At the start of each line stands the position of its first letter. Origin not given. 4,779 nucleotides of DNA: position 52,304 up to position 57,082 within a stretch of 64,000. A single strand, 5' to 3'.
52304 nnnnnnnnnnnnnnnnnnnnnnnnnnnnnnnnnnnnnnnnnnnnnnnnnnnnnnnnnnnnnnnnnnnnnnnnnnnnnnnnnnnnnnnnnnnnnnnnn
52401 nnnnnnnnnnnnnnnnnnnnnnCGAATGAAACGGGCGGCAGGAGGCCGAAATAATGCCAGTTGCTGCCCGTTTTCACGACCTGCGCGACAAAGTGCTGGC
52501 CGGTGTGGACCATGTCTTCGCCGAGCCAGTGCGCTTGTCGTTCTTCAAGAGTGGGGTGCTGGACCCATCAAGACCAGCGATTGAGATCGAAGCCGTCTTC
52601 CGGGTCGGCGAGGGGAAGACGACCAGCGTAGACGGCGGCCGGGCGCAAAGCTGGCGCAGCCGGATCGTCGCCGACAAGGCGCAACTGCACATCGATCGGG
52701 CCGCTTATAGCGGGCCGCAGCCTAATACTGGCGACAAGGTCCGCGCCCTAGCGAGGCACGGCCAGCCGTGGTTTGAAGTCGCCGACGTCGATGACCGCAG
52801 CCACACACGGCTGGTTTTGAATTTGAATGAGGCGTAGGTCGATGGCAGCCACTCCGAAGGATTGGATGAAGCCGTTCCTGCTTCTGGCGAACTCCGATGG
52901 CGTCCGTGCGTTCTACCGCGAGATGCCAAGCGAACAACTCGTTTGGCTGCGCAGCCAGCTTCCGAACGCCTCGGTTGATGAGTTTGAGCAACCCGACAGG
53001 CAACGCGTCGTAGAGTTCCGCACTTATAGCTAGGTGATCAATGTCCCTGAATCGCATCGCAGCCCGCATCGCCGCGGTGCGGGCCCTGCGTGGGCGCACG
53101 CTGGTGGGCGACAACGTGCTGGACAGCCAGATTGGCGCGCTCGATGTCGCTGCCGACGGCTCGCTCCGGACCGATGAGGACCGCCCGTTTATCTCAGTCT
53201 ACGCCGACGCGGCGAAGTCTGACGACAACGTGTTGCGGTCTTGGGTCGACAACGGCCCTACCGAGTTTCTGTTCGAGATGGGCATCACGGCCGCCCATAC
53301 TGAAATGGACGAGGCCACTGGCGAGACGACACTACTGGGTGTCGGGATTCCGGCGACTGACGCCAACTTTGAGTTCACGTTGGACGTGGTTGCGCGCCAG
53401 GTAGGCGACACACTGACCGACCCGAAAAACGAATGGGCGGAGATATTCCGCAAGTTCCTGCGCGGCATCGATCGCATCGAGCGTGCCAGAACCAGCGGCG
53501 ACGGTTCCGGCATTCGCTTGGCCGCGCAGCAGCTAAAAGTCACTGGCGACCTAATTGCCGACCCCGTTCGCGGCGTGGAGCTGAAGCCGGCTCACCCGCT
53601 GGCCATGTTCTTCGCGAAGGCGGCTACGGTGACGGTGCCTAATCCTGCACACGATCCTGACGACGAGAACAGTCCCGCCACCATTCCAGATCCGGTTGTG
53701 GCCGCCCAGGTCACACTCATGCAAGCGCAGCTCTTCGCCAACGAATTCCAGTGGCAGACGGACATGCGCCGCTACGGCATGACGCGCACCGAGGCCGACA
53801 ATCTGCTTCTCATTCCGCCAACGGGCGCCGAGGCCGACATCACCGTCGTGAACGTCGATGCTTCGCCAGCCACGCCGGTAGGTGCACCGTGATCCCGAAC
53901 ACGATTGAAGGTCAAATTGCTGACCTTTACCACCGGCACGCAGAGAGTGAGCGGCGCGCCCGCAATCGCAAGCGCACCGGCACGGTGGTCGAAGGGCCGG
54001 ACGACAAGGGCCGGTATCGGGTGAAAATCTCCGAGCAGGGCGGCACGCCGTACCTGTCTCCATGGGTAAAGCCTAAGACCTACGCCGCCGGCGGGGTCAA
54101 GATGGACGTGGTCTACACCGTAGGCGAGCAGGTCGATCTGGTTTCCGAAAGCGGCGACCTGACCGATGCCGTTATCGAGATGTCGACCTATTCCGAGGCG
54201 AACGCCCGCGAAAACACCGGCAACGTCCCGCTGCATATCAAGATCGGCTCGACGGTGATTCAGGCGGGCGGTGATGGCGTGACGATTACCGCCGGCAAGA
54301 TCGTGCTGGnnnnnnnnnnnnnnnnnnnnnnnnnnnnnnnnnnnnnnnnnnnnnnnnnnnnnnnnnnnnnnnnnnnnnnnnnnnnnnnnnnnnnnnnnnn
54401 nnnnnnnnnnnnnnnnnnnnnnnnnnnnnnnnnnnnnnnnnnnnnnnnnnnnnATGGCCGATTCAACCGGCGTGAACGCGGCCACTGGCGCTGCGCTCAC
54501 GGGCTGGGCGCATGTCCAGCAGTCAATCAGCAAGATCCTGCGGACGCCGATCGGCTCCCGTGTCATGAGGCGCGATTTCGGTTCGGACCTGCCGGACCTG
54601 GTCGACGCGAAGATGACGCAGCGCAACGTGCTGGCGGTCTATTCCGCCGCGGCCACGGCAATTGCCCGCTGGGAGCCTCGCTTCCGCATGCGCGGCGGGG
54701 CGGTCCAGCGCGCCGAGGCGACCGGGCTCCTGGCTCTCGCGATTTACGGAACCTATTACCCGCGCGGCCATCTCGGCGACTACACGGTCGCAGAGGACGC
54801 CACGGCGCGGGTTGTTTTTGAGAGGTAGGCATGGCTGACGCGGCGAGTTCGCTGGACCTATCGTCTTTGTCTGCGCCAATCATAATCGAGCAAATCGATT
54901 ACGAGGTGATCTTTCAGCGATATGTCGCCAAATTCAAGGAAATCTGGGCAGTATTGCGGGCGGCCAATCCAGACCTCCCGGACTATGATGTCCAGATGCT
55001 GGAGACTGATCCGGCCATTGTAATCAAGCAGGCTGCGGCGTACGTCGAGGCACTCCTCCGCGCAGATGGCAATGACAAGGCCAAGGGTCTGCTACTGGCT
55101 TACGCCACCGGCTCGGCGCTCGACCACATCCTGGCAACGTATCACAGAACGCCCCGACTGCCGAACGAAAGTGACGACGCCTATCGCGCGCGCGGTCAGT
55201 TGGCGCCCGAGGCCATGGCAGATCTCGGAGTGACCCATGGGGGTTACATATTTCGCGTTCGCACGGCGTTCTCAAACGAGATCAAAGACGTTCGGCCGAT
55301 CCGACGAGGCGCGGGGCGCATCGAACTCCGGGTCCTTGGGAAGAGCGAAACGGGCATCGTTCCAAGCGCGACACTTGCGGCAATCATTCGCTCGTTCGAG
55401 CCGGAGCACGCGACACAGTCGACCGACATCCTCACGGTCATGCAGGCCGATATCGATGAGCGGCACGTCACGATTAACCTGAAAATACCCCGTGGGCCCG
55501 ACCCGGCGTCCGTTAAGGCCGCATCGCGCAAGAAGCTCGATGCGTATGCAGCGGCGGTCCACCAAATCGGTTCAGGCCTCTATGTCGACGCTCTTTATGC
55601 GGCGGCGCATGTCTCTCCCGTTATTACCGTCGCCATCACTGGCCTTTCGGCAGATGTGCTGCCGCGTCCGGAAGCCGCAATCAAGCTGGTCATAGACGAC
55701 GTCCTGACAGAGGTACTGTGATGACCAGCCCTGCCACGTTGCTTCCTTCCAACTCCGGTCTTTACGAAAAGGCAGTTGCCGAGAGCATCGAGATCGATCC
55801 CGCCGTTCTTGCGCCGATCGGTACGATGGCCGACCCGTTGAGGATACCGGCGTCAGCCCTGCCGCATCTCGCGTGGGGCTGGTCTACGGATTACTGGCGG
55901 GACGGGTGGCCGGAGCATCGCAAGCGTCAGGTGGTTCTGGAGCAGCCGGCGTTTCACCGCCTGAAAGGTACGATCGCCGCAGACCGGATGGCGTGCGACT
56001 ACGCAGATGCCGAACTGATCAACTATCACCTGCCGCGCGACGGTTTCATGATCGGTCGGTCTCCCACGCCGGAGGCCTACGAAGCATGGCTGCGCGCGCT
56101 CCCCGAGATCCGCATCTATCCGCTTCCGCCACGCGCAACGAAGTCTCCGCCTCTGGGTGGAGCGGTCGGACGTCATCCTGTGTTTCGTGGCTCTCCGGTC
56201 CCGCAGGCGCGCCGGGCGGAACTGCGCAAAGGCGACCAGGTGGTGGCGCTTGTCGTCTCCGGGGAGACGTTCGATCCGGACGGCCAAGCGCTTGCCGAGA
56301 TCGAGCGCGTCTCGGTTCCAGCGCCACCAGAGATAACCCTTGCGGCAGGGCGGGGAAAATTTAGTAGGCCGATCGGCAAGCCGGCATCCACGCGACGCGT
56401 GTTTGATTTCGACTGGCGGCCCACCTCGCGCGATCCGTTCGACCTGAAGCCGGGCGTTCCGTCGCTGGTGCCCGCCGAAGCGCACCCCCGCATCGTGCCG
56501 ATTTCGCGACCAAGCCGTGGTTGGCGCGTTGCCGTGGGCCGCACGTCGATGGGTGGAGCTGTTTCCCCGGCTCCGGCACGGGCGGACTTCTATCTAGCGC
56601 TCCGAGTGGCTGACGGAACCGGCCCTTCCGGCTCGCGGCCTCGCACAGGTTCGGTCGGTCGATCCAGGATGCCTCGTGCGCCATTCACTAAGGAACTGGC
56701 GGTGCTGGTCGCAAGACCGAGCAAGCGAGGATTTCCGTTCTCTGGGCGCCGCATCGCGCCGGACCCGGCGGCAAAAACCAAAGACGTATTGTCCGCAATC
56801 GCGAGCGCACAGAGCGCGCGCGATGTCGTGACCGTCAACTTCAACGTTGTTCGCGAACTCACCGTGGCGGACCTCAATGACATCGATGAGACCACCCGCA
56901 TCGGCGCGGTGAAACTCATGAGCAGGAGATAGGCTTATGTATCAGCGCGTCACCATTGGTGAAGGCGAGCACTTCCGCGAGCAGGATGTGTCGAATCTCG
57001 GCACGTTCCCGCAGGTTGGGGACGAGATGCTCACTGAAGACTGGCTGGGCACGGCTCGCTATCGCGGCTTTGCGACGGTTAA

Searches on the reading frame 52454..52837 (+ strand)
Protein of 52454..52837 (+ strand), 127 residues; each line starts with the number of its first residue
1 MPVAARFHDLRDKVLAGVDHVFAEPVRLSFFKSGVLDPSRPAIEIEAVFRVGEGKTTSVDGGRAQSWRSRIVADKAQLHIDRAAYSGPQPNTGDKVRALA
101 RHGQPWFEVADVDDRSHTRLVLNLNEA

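Call 14: search_protein_families(library=phrogs, proteins=[window:52454-52837:+], max_evalue=0.001)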
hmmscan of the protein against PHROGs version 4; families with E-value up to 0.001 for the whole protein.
window:52454-52837:+ (127 aa): 1 family
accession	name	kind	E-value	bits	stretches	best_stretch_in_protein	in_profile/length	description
phrog_25398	-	unknown function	3.4e-47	160.6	1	1-127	1-127/127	-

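Call 15: search_protein_families(library=pfam, proteins=[window:52454-52837:+], max_evalue=0.01)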
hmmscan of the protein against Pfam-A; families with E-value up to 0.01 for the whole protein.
window:52454-52837:+ (127 aa): 0 families

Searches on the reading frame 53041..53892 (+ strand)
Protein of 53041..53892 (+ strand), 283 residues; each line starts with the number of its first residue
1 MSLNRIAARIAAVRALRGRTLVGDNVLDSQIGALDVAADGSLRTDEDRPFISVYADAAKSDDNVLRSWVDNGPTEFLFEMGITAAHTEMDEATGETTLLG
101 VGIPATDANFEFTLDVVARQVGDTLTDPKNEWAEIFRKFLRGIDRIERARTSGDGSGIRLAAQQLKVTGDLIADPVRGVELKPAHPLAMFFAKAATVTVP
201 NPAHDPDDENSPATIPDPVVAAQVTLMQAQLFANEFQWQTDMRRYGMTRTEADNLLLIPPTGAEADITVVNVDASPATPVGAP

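Call 14: search_protein_families(library=phrogs, proteins=[window:53041-53892:+], max_evalue=0.001)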
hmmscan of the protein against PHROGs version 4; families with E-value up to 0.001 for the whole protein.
window:53041-53892:+ (283 aa): 1 family
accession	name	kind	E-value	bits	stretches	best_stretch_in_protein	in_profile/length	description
phrog_12983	-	unknown function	1.1e-62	213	1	1-261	1-246/250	-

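Call 15: search_protein_families(library=pfam, proteins=[window:53041-53892:+], max_evalue=0.01)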
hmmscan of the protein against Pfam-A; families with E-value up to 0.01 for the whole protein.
window:53041-53892:+ (283 aa): 0 families

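Call 16: search_dna_similar(query=window:53041-53892:+, collection=phages, mode=protein, max_rows=20)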
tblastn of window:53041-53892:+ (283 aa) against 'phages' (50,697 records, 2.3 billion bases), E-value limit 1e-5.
Records with a match: 3; places in all: 3; records where one place covers at least 80% of the query: 2.
Best place of each record, by identity: <60% 3.
By first word of the organism name: Aurantimonas 2; Paracoccus 1.
By host as written in the record: Aurantimonas sp. C5-1 2; Paracoccus yeei CCUG 32053 1.
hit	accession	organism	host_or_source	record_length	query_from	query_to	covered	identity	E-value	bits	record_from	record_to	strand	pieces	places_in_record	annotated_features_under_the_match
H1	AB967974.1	Aurantimonas phage AmM-1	Aurantimonas sp. C5-1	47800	20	251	82%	42.5%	8e-41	155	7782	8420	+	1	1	hypothetical protein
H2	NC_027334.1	Aurantimonas phage AmM-1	Aurantimonas sp. C5-1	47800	20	251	82%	42.5%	8e-41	155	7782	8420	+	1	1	hypothetical protein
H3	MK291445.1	Paracoccus phage vB_PyeM_Pyei1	Paracoccus yeei CCUG 32053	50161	1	192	68%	44.8%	2e-33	134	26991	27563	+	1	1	hypothetical protein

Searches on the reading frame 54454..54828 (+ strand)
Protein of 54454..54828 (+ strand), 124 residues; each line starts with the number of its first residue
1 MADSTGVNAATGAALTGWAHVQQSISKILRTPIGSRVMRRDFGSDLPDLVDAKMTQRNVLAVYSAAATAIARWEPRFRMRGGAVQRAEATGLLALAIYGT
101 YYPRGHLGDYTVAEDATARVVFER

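Call 14: search_protein_families(library=phrogs, proteins=[window:54454-54828:+], max_evalue=0.001)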
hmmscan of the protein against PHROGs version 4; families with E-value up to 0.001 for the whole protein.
window:54454-54828:+ (124 aa): 3 families
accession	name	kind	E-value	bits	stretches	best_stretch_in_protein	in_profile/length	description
phrog_43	-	tail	4.1e-36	124.4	1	3-117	4-117/126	baseplate wedge subunit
phrog_261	-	tail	2e-07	32.1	1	10-78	34-104/312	baseplate wedge subunit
phrog_975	-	tail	0.00054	20.1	1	16-61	132-177/238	baseplate protein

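Call 15: search_protein_families(library=pfam, proteins=[window:54454-54828:+], max_evalue=0.01)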
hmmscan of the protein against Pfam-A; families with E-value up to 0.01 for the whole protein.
window:54454-54828:+ (124 aa): 1 family
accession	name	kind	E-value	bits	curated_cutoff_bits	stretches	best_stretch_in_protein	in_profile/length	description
PF04965.19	GPW_gp25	-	1.4e-13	50.9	27.2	1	19-97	5-87/96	Baseplate wedge protein gp25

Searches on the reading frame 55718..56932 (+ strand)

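Call 14: search_protein_families(library=phrogs, proteins=[window:55718-56932:+], max_evalue=0.001)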
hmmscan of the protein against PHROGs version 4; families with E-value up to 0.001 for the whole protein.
window:55718-56932:+ (404 aa): 4 families
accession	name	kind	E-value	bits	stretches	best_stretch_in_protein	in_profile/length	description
phrog_34934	-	tail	2.1e-29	103.7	1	7-369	9-387/413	tail protein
phrog_48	-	tail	4.2e-23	83.1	1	1-88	9-97/478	tail protein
phrog_5726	-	tail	2.7e-11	44.7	1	39-90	41-95/249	tail protein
phrog_29945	-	unknown function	7.6e-06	26.4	1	38-97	128-187/369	-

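Call 15: search_protein_families(library=pfam, proteins=[window:55718-56932:+], max_evalue=0.01)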
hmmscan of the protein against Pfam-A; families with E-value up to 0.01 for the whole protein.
window:55718-56932:+ (404 aa): 1 family
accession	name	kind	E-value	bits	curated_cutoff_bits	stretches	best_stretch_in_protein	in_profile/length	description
PF09684.15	Tail_P2_I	-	1.8e-18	67.2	20.6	1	9-94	1-86/139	Phage tail protein (Tail_P2_I)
